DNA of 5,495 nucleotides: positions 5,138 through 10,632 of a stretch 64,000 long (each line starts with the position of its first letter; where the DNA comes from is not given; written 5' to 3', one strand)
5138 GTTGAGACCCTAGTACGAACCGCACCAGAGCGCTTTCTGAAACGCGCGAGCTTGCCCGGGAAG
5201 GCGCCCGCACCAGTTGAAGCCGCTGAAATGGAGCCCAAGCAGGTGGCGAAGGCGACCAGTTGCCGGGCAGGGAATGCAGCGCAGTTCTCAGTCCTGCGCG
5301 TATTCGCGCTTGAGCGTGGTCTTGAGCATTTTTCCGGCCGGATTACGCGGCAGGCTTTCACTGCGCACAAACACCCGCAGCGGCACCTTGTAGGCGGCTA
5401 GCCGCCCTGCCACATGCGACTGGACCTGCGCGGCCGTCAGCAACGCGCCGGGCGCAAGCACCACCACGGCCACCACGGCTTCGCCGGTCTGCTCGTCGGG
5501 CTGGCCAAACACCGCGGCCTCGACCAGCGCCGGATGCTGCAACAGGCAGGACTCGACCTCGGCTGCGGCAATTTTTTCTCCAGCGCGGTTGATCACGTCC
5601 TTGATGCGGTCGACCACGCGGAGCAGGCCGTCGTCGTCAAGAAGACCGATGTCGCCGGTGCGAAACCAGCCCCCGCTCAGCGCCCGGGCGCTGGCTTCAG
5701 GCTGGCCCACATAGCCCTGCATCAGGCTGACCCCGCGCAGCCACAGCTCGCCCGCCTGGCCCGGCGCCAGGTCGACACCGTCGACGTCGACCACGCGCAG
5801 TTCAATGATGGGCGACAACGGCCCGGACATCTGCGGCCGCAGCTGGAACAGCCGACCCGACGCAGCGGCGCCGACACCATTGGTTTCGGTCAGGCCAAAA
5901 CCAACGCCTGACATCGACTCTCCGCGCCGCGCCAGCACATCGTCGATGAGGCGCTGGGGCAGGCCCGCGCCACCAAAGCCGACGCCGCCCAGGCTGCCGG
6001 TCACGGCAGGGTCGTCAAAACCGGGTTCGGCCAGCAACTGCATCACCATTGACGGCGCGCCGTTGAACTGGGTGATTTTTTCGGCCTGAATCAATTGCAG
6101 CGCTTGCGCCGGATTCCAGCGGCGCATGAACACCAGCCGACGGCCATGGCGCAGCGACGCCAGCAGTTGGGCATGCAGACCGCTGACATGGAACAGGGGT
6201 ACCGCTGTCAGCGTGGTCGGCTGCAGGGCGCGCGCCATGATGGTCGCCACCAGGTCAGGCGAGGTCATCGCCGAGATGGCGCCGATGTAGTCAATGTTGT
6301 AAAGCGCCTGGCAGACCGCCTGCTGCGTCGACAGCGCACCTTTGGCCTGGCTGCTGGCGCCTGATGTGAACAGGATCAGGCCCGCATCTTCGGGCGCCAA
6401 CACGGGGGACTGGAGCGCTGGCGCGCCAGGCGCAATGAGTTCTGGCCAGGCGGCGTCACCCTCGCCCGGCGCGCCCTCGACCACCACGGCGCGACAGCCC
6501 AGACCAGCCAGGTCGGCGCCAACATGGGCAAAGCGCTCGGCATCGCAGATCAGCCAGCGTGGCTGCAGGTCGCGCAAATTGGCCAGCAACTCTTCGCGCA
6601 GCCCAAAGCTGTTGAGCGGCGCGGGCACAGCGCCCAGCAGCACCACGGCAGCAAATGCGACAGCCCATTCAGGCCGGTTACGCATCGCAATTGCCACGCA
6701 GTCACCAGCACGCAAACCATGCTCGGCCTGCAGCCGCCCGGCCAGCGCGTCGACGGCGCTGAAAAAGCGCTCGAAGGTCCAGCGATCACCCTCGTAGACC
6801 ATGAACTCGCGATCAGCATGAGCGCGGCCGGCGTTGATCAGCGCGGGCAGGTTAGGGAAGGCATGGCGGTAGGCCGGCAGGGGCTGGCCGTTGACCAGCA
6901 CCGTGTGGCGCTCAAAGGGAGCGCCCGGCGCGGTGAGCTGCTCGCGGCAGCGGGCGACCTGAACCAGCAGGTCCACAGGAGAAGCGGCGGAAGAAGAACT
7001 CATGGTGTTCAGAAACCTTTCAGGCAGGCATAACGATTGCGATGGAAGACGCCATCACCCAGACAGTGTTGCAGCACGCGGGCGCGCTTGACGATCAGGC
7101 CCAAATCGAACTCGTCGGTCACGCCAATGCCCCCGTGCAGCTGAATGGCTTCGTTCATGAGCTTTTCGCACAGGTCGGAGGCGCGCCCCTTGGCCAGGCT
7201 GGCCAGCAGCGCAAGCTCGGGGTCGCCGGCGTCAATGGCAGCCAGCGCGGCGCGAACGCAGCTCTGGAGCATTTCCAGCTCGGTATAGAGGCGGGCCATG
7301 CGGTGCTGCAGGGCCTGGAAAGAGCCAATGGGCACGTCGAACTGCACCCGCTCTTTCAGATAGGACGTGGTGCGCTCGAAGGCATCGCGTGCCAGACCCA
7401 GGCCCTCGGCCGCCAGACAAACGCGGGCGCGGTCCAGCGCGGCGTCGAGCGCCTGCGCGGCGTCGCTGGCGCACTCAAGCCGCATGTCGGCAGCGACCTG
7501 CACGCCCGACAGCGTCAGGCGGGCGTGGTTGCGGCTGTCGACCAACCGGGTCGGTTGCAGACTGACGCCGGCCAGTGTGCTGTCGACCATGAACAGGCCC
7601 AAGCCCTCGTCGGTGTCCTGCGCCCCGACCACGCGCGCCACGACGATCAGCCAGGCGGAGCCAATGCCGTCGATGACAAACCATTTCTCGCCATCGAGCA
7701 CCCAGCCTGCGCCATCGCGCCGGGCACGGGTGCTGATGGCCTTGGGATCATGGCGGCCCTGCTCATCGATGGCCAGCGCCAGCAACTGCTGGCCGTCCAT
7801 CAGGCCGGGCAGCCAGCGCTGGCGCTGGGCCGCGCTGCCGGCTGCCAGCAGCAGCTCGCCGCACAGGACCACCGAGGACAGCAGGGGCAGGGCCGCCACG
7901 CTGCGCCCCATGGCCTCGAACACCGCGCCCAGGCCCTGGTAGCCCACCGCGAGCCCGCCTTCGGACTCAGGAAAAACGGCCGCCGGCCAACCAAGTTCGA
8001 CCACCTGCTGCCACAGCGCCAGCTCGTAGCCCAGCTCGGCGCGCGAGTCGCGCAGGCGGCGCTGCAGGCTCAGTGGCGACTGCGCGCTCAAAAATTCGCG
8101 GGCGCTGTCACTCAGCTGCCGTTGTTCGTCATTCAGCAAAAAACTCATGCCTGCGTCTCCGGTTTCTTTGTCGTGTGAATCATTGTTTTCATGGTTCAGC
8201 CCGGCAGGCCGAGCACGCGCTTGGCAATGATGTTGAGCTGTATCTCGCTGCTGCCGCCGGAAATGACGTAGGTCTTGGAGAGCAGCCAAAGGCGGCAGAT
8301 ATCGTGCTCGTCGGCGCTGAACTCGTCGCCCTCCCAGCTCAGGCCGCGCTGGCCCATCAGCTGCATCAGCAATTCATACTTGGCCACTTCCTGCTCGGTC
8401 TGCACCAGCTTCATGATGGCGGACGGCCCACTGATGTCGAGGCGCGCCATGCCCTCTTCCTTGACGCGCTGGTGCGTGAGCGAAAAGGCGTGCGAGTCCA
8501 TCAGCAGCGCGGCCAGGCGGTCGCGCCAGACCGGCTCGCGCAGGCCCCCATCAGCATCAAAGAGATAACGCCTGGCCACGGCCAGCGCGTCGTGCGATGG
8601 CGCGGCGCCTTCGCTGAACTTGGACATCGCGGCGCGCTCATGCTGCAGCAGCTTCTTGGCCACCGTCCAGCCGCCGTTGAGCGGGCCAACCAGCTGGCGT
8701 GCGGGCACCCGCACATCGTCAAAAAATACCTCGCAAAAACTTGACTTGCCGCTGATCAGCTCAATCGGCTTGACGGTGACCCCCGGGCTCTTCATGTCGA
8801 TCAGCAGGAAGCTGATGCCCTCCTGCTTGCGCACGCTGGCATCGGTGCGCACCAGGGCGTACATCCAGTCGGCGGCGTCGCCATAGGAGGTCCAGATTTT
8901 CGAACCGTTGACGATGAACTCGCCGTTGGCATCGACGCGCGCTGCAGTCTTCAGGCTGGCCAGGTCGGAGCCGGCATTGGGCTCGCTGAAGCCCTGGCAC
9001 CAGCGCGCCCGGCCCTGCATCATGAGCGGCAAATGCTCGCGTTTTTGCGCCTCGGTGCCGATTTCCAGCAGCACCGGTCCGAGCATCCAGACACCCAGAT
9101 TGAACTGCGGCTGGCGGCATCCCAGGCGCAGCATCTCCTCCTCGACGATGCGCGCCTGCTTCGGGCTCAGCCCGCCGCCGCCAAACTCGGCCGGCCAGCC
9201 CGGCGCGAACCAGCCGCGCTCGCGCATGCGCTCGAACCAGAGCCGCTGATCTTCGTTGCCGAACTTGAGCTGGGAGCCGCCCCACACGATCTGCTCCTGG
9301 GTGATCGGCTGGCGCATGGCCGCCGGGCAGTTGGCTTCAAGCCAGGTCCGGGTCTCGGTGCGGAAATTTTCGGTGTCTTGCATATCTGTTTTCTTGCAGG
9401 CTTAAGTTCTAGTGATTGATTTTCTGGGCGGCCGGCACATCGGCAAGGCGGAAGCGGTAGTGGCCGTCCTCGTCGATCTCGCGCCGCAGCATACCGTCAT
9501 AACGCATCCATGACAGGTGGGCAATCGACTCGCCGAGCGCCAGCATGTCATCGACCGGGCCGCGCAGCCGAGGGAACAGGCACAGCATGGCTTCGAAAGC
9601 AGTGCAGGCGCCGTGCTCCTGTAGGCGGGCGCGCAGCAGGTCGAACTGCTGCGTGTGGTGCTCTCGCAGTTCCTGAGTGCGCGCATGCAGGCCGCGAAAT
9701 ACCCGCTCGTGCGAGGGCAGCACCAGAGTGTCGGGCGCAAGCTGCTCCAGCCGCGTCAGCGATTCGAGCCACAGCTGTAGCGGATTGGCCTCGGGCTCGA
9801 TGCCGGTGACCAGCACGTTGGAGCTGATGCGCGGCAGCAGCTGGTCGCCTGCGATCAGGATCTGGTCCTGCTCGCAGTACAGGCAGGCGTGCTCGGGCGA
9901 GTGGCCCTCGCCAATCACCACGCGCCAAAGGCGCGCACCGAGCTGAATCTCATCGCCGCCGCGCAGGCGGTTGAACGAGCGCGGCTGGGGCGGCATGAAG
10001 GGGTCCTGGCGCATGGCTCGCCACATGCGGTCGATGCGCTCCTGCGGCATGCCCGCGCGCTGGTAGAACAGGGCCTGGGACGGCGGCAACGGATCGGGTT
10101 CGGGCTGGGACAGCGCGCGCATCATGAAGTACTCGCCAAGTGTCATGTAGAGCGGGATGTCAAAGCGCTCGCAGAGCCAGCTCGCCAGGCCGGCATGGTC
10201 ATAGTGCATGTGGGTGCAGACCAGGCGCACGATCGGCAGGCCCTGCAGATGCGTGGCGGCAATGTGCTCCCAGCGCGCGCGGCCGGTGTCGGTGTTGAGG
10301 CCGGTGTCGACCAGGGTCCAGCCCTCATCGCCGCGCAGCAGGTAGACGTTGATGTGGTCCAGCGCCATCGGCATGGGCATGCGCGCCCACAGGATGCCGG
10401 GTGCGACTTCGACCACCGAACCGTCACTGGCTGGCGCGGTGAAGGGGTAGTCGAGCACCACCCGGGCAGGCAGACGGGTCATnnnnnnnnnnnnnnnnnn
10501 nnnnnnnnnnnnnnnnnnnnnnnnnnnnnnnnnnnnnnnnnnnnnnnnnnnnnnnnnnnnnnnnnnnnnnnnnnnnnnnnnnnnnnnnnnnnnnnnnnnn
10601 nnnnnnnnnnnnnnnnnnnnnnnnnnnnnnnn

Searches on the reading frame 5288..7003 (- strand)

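Call 6: search_protein_families(library=ncbifam, proteins=[window:5288-7003:-])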
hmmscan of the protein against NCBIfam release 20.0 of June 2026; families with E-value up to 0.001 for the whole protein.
window:5288-7003:- (571 aa): 105 families (the best 25 are shown)
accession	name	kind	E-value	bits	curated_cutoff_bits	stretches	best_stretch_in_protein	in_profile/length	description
NF004837.0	PRK06187.1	subfamily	1.1e-97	327.6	476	1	58-570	17-524/531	long-chain-fatty-acid--CoA ligase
NF052580.1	Str24CoAsynCasG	equivalog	1.8e-97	326.9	750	1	16-564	7-546/548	steroid-24-oyl-CoA synthetase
NF006182.0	PRK08316.1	subfamily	1.1e-86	291.5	663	1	59-570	21-519/523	fatty acyl-CoA synthetase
NF006181.0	PRK08314.1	subfamily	6.1e-79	265.7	705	2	181-566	181-552/563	long-chain-fatty-acid--CoA ligase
NF006572.0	PRK09088.1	equivalog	3.6e-72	243.6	696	1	71-569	25-488/491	acyl-CoA synthetase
NF005801.1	PRK07656.1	equivalog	5.7e-72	243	657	1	54-565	5-500/500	FadD3 family acyl-CoA ligase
NF004797.0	PRK06145.1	equivalog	1.4e-70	238.1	850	1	59-569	12-496/499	acyl-CoA synthetase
NF004808.0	PRK06155.1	equivalog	1.8e-68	231.1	722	1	53-566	24-520/542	ATP-dependent acyl-CoA ligase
NF004114.0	PRK05605.1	equivalog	9.1e-67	225.7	766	2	197-567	213-568/575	long-chain-fatty-acid--CoA ligase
NF005857.1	PRK07786.1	exception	1.8e-65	221.4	733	1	67-568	27-512/513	fatty-acid--CoA ligase FadD5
NF009233.0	PRK12583.1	subfamily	2.2e-64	217.9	832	2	200-566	196-548/558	fatty acid CoA ligase family protein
NF004511.1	PRK05852.1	equivalog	3e-64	217.5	650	1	76-569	28-505/505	FadD7 family fatty acid--CoA ligase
NF005307.0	PRK06839.1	equivalog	7.8e-64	216.1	748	1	61-566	14-491/496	o-succinylbenzoate--CoA ligase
NF005702.0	PRK07514.1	subfamily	8.2e-64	215.8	558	1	63-570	17-502/506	malonyl-CoA synthase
NF004822.0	PRK06178.1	equivalog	1.6e-60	205.3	782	1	60-568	48-567/571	acyl-CoA synthetase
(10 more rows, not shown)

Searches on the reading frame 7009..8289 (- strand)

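Call 6: search_protein_families(library=ncbifam, proteins=[window:7009-8289:-])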
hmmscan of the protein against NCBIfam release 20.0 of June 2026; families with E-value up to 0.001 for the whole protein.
window:7009-8289:- (426 aa): 20 families
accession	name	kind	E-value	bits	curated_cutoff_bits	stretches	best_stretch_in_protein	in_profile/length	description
TIGR03203.1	pimD_small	equivalog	8.6e-70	235.7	652.7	1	50-422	2-374/378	pimeloyl-CoA dehydrogenase small subunit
NF042972.1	AcrlCoAredClosAcrC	equivalog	5.4e-36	124.1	640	1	48-405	1-357/378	acryloyl-CoA reductase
NF045652.1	ProlPCPDhRedW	equivalog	1.8e-33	115.9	650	1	92-392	36-342/376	L-prolyl-[peptidyl-carrier protein] dehydrogenase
NF050027.1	acylCoADhIpdE2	equivalog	2.1e-33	116.2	450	2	282-412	174-298/311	acyl-CoA dehydrogenase IpdE2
NF008997.0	PRK12341.1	equivalog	8e-33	114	537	1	48-406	1-358/382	acyl-CoA dehydrogenase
NF042439.1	SulpropCoADesulf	equivalog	3.8e-32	111.5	600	1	94-411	31-357/379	3-sulfinopropanoyl-CoA desulfinase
NF043006.1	CyhCrbnylCoADH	equivalog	1.2e-29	103.5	650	1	94-407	42-358/380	cyclohexane-1-carbonyl-CoA dehydrogenase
NF045552.1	GlutCoADH_Des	equivalog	9.2e-28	97.5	470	1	48-397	1-352/387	glutaryl-CoA dehydrogenase Acd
NF002885.1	PRK03354.1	equivalog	1.3e-27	96.8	540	1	48-405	1-354/378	crotonobetainyl-CoA dehydrogenase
NF053553.1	prodigi_MBC_PigA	equivalog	2.9e-27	95.8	500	1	48-395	1-350/381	prodigiosin MBC biosynthesis dehydrogenase PigA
TIGR03207.1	cyc_hxne_CoA_dh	equivalog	4.5e-27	94.7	575.35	1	52-414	1-359/372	cyclohexanecarboxyl-CoA dehydrogenase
NF058590.1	AcCoDHFadEBacil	equivalog_domain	1.4e-24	86.6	600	1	52-404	21-390/586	acyl-CoA dehydrogenase FadE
NF052270.1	Staph_DH_FadE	equivalog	1.1e-19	70.5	600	1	142-396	112-365/400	acyl-CoA dehydrogenase FadE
NF007000.1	PRK09463.1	subfamily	9.6e-15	53.9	600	1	290-391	299-399/726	acyl-CoA dehydrogenase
NF009586.0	PRK13026.1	subfamily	2e-13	49.6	608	1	290-391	334-434/777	acyl-CoA dehydrogenase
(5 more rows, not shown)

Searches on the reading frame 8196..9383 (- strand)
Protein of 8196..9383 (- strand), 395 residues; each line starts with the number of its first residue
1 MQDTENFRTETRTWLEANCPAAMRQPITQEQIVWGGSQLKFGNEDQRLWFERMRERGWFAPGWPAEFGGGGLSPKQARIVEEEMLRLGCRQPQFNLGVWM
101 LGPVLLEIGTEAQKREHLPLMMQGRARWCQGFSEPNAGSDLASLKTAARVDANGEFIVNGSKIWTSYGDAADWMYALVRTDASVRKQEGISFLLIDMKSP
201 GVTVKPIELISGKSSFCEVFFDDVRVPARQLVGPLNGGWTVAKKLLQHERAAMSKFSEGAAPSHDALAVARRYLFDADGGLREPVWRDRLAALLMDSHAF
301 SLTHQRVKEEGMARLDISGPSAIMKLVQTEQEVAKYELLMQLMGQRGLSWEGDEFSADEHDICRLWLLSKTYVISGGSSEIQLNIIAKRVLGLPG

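Call 6: search_protein_families(library=ncbifam, proteins=[window:8196-9383:-])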
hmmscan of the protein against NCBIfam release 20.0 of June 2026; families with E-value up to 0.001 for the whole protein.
window:8196-9383:- (395 aa): 17 families
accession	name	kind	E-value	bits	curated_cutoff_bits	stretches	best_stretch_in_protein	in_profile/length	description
TIGR03204.1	pimC_large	equivalog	1.2e-75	254.9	623.85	1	3-393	7-395/395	pimeloyl-CoA dehydrogenase large subunit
NF042972.1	AcrlCoAredClosAcrC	equivalog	4.2e-29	101.4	640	1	50-261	42-253/378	acryloyl-CoA reductase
NF008997.0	PRK12341.1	equivalog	3.5e-28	98.7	537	1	51-391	44-377/382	acyl-CoA dehydrogenase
NF045552.1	GlutCoADH_Des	equivalog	1.1e-24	87.4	470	1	52-393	45-382/387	glutaryl-CoA dehydrogenase Acd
NF043006.1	CyhCrbnylCoADH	equivalog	6.7e-23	81.3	650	1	62-273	53-262/380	cyclohexane-1-carbonyl-CoA dehydrogenase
TIGR03207.1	cyc_hxne_CoA_dh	equivalog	6.2e-22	77.8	575.35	1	47-251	35-239/372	cyclohexanecarboxyl-CoA dehydrogenase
NF045652.1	ProlPCPDhRedW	equivalog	2.1e-21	76.2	650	1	44-254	31-244/376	L-prolyl-[peptidyl-carrier protein] dehydrogenase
NF053553.1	prodigi_MBC_PigA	equivalog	2.9e-19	69.4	500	1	56-388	48-377/381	prodigiosin MBC biosynthesis dehydrogenase PigA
NF058590.1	AcCoDHFadEBacil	equivalog_domain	1.6e-17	63.3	600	1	54-262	63-269/586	acyl-CoA dehydrogenase FadE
NF002885.1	PRK03354.1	equivalog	8.9e-17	61.2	540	1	104-391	95-374/378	crotonobetainyl-CoA dehydrogenase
NF042439.1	SulpropCoADesulf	equivalog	3.5e-15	55.6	600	1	51-237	31-219/379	3-sulfinopropanoyl-CoA desulfinase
TIGR03203.1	pimD_small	equivalog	4.9e-11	42.3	652.7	1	52-255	45-245/378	pimeloyl-CoA dehydrogenase small subunit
NF052270.1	Staph_DH_FadE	equivalog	5.7e-11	41.8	600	1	106-273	118-280/400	acyl-CoA dehydrogenase FadE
NF007000.1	PRK09463.1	subfamily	3e-08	32.5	600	1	50-150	79-181/726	acyl-CoA dehydrogenase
NF009586.0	PRK13026.1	subfamily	4.9e-06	25.1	608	1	51-150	115-216/777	acyl-CoA dehydrogenase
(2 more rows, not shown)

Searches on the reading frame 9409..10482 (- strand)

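Call 6: search_protein_families(library=ncbifam, proteins=[window:9409-10482:-])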
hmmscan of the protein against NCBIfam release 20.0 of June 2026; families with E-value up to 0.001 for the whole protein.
window:9409-10482:- (357 aa): 10 families
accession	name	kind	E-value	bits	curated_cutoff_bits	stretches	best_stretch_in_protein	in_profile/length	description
NF053820.1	MBLfold_Strvi7410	exception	6.9e-23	81.6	525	1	27-291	6-286/343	Strvi_7410 family MBL fold metallo-hydrolase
TIGR03413.1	GSH_gloB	equivalog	1.5e-11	44.2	200.8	1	171-260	84-166/248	hydroxyacylglutathione hydrolase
TIGR04558.1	SoxH_rel_PQQ_1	hypoth_equivalog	5.6e-10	38.8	300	1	176-269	139-224/285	quinoprotein relay system zinc metallohydrolase 1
NF012229.1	bla_class_B_core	domain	1.4e-08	35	100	1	48-198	19-133/139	metallo-beta-lactamase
NF033088.2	bla_subclass_B1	equivalog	3.5e-07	30.1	200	1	45-261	32-203/217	subclass B1 metallo-beta-lactamase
NF047979.1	lactonase_AidB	equivalog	2e-06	27.3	360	1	43-97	50-107/271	AidB family quorum-quenching N-acyl homoserine lactonase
TIGR04559.1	SoxH_rel_PQQ_2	hypoth_equivalog_domain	2.9e-05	23.6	280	1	45-97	31-81/283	quinoprotein relay system zinc metallohydrolase 2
NF000427.2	blaCAU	exception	3.8e-05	23.1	500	1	44-99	26-81/262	CAU/MBL1b family subclass B3 metallo-beta-lactamase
NF033105.1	bla_subclass_B3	equivalog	0.00048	19.5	240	0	43-100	22-78/257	subclass B3 metallo-beta-lactamase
NF012140.0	blaBJP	exception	0.00074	18.4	600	0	41-98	52-108/294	BJP family subclass B3 metallo-beta-lactamase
